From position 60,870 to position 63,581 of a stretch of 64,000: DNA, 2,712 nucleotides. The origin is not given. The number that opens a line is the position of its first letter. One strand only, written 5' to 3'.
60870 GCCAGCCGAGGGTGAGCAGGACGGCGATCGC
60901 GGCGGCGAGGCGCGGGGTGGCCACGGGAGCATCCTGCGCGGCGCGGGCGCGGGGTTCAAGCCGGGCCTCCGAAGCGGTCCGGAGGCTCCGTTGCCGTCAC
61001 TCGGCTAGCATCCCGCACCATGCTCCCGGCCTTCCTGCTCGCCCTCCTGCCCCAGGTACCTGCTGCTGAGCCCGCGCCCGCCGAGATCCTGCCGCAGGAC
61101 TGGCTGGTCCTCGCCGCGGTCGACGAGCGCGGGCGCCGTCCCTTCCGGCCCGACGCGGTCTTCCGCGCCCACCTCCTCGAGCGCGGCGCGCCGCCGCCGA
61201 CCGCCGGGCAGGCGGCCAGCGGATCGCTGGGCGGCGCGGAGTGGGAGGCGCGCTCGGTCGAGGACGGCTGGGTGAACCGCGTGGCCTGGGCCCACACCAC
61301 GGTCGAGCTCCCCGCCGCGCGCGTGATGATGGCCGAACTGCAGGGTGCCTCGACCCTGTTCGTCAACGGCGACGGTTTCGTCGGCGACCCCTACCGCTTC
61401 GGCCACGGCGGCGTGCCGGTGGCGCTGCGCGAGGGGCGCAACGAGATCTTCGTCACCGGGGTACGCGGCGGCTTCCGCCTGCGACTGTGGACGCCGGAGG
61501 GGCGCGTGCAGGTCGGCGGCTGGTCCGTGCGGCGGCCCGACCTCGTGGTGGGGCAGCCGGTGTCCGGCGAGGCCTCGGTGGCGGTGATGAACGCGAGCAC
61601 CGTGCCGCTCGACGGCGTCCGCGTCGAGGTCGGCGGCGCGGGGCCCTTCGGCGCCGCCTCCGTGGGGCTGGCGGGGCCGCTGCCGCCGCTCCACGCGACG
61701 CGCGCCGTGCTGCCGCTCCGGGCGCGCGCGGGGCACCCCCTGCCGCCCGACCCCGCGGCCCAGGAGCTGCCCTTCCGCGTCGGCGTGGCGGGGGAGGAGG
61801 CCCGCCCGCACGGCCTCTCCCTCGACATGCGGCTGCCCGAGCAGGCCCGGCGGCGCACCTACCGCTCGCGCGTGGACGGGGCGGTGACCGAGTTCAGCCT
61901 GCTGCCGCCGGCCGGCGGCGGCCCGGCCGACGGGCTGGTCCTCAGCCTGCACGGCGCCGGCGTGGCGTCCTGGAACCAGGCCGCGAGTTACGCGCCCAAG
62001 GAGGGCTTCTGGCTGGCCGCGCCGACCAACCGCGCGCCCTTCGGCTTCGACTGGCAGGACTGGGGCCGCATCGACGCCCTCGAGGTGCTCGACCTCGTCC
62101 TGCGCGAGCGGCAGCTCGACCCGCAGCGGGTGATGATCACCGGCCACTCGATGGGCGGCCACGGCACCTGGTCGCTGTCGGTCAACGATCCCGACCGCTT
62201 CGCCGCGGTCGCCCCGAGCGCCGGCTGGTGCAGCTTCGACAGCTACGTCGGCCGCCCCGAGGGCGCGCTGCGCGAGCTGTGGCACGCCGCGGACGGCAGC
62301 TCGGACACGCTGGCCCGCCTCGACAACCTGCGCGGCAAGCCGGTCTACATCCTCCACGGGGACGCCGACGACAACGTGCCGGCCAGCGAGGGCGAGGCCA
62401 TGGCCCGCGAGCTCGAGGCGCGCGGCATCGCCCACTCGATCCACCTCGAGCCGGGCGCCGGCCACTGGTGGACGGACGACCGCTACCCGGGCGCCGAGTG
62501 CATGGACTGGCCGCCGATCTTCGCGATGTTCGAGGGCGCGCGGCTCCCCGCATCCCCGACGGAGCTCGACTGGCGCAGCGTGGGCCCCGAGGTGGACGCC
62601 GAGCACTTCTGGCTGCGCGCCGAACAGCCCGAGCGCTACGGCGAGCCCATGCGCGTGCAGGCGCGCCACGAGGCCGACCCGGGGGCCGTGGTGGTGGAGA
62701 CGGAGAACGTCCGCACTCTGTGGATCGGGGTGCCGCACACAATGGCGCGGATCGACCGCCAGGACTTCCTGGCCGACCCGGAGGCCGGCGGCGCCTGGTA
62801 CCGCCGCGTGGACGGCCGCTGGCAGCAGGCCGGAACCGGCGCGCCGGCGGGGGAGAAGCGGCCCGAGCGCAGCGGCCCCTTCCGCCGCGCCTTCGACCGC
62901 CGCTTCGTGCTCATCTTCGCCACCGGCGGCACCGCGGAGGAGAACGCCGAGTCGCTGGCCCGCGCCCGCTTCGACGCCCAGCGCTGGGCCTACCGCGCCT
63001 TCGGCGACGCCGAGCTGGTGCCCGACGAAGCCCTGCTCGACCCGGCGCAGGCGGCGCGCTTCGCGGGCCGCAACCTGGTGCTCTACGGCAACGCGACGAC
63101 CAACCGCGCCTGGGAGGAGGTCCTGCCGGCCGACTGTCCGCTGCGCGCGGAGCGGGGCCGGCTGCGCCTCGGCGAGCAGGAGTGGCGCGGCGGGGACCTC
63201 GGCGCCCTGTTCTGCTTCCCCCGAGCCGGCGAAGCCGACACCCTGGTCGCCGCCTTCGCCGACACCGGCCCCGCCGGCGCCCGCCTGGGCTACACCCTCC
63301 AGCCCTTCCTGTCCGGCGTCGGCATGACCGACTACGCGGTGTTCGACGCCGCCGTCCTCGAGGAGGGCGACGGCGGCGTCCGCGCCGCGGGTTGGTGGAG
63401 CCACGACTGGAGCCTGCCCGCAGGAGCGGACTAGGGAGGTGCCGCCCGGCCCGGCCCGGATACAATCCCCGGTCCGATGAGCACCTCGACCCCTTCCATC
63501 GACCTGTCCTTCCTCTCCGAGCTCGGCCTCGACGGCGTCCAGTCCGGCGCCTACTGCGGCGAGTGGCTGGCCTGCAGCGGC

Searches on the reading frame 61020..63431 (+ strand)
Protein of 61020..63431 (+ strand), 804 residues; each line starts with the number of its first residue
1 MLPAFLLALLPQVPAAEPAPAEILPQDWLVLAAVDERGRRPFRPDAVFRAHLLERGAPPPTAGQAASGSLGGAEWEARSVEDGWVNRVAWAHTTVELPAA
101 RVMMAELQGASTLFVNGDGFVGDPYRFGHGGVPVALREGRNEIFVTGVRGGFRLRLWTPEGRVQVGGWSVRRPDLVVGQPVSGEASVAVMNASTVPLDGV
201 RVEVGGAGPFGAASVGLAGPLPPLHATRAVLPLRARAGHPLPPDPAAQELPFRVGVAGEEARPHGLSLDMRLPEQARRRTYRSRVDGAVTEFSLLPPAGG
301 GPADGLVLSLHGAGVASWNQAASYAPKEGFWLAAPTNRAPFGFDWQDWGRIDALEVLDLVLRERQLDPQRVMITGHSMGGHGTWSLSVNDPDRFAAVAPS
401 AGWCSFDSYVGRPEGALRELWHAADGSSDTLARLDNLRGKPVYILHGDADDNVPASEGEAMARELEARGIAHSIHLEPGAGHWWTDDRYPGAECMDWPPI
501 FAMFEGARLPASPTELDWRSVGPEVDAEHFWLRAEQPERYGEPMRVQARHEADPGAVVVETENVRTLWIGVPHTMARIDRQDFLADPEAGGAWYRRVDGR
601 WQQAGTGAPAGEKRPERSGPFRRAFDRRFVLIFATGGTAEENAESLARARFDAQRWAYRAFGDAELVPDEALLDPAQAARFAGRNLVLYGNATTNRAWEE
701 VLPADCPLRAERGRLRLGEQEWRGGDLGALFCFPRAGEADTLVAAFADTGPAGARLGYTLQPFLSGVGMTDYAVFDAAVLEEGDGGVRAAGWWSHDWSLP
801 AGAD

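Call 83: search_protein_families(library=pfam, proteins=[window:61020-63431:+], max_evalue=0.0001)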
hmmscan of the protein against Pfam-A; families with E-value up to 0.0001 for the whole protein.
window:61020-63431:+ (804 aa): 4 families
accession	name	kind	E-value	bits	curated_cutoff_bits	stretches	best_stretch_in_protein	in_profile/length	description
PF00326.27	Peptidase_S9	-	6.4e-18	65.5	22.6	1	344-489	39-194/213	Prolyl oligopeptidase family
PF01738.24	DLH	-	1.6e-09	38.1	21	1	361-488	89-192/217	Dienelactone hydrolase family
PF00756.26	Esterase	-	1.8e-09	38.2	22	1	353-484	99-237/251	Putative esterase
PF12146.15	Hydrolase_4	-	2.9e-06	27.2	27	0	355-410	64-117/239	Serine aminopeptidase, S33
